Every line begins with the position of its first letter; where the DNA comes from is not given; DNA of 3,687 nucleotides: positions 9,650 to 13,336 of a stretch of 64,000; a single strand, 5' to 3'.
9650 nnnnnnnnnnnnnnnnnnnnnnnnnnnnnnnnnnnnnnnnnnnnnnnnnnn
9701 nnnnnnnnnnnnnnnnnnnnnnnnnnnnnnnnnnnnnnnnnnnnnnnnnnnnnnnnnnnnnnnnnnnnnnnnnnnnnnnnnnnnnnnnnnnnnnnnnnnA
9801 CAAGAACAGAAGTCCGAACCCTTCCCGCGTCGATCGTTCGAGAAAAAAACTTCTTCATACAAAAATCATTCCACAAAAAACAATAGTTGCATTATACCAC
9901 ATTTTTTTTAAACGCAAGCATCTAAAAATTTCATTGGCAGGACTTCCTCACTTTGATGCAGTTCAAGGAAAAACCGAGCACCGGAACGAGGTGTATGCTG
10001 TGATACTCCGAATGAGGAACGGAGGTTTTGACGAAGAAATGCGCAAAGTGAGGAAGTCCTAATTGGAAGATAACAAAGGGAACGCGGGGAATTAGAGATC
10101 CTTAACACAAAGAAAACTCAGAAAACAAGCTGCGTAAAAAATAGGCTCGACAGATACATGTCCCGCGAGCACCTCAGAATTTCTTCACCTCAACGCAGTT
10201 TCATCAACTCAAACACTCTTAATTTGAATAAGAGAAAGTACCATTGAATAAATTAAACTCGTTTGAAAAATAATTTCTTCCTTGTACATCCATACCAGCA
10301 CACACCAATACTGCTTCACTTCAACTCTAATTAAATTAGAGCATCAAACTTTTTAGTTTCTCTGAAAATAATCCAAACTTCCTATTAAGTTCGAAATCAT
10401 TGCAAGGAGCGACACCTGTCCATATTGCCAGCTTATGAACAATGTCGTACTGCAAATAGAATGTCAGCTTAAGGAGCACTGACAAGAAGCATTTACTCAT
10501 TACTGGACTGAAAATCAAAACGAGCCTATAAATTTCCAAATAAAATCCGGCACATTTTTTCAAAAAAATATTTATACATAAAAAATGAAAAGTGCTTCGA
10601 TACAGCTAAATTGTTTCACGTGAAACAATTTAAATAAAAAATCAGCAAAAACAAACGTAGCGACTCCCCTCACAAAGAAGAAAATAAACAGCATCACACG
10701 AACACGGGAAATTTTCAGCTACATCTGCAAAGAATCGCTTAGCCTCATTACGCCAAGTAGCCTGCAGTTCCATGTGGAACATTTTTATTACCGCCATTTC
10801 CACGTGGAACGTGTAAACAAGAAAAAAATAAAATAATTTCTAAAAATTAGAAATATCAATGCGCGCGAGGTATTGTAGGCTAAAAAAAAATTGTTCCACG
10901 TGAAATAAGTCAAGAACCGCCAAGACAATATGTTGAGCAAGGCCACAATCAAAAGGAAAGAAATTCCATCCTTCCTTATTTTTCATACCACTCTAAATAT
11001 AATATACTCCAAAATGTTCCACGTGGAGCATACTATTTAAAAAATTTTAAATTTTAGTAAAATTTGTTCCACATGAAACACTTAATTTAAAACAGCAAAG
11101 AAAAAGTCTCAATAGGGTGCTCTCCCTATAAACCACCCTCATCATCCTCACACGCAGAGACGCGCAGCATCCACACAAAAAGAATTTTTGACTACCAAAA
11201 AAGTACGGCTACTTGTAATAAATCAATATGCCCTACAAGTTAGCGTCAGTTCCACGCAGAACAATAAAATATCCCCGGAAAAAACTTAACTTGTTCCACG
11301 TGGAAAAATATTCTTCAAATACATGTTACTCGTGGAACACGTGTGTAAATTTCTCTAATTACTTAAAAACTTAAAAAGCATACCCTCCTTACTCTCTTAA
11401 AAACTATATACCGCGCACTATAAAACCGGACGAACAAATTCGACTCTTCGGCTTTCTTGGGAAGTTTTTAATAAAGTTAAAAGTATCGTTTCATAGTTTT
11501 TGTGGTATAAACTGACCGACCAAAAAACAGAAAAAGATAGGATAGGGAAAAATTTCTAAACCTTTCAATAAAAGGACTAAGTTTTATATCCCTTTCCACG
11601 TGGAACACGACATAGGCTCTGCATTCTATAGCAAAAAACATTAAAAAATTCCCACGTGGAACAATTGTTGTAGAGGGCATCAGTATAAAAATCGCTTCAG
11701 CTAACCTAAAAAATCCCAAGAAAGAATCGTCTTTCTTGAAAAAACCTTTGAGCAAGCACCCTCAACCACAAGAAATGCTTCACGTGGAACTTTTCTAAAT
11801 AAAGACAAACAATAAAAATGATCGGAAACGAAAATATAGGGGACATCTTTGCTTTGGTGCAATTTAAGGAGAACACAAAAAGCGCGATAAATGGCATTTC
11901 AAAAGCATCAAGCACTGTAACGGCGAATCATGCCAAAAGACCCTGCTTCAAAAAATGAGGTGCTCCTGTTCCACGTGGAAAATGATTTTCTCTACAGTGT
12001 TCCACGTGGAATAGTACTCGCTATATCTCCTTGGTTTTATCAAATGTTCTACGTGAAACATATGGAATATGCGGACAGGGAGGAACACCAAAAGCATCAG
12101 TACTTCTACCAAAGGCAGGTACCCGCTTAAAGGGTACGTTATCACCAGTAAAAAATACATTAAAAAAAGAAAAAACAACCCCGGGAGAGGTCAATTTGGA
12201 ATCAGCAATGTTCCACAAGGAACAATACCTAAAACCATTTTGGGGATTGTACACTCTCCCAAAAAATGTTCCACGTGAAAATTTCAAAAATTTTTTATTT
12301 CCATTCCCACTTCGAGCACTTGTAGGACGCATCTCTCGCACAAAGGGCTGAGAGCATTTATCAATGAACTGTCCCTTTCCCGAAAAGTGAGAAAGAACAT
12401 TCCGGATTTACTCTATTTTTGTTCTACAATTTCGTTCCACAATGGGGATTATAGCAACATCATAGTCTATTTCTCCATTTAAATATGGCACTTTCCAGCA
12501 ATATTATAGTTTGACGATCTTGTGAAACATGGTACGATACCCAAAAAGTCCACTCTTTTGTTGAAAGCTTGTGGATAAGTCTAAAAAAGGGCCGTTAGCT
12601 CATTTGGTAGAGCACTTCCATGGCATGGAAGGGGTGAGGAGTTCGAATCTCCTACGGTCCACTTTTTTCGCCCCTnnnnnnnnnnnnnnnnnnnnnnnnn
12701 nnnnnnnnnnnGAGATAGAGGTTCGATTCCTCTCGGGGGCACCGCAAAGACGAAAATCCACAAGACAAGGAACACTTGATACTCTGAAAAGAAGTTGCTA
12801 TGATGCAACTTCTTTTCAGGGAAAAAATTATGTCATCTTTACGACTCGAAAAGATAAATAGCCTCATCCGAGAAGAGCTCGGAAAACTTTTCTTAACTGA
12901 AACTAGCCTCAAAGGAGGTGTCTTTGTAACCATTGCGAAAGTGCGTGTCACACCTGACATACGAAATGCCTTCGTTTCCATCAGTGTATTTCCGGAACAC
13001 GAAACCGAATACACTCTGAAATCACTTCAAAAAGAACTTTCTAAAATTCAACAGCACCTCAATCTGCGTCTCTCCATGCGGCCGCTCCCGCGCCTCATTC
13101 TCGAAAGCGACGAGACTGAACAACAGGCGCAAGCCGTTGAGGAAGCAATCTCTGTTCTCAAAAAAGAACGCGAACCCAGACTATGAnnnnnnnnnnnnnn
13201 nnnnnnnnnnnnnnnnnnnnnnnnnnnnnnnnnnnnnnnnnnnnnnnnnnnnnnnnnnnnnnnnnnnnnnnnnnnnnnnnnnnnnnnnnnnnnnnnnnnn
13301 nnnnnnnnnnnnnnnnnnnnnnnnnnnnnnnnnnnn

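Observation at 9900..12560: Dense array of 15 or more parS (ParB-binding centromere) palindromes in a 2.6-kb AT-rich non-coding island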

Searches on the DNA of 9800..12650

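Call 66: search_rna_families(source=window, start=9800, end=12650, threshold=evalue, max_evalue=1)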
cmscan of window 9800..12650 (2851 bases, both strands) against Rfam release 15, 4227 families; matches with E-value up to 1: 1.
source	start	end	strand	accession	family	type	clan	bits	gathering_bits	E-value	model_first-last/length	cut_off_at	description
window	12589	12650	+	RF00005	tRNA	Gene; tRNA;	CL00001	36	29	3.1e-05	1-60/71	3'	tRNA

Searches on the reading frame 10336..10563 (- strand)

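Call 86: search_protein_families(library=pfam, proteins=[window:10336-10563:-], max_evalue=0.1)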
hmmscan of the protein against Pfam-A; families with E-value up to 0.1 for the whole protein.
window:10336-10563:- (75 aa): 1 family
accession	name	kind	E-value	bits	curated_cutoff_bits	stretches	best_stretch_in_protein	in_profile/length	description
PF02988.21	PLA2_inh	-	0.093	13.8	22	0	3-56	26-78/83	Phospholipase A2 inhibitor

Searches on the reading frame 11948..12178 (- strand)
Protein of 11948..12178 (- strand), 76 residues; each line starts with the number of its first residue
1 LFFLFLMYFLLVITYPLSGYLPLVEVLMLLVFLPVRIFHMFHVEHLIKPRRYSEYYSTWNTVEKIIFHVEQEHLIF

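Call 86: search_protein_families(library=pfam, proteins=[window:11948-12178:-], max_evalue=0.1)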
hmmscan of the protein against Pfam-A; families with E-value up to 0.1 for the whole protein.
window:11948-12178:- (76 aa): 1 family
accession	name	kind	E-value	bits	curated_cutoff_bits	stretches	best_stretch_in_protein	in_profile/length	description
PF11808.13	PhoR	-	0.034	15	27.1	1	4-70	9-75/86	Phosphate regulon sensor protein PhoR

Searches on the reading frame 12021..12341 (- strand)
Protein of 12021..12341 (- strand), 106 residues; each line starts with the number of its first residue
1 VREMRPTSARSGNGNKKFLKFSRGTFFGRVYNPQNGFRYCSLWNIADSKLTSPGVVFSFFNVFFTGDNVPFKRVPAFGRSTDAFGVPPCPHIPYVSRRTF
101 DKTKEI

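Call 86: search_protein_families(library=pfam, proteins=[window:12021-12341:-], max_evalue=0.1)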
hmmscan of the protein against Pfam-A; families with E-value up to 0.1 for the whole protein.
window:12021-12341:- (106 aa): 0 families

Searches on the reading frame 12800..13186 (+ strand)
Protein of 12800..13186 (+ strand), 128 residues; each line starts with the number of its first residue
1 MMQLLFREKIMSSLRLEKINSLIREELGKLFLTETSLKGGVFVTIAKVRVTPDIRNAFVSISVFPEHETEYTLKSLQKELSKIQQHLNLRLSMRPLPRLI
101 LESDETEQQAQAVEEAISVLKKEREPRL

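Call 8: search_protein_families(library=pfam, proteins=[window:12800-13186:+])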
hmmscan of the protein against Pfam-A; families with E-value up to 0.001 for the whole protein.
window:12800-13186:+ (128 aa): 1 family
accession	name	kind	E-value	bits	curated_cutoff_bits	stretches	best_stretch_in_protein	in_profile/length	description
PF02033.23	RBFA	-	3.1e-17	63.2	34.7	1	15-116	1-104/105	Ribosome-binding factor A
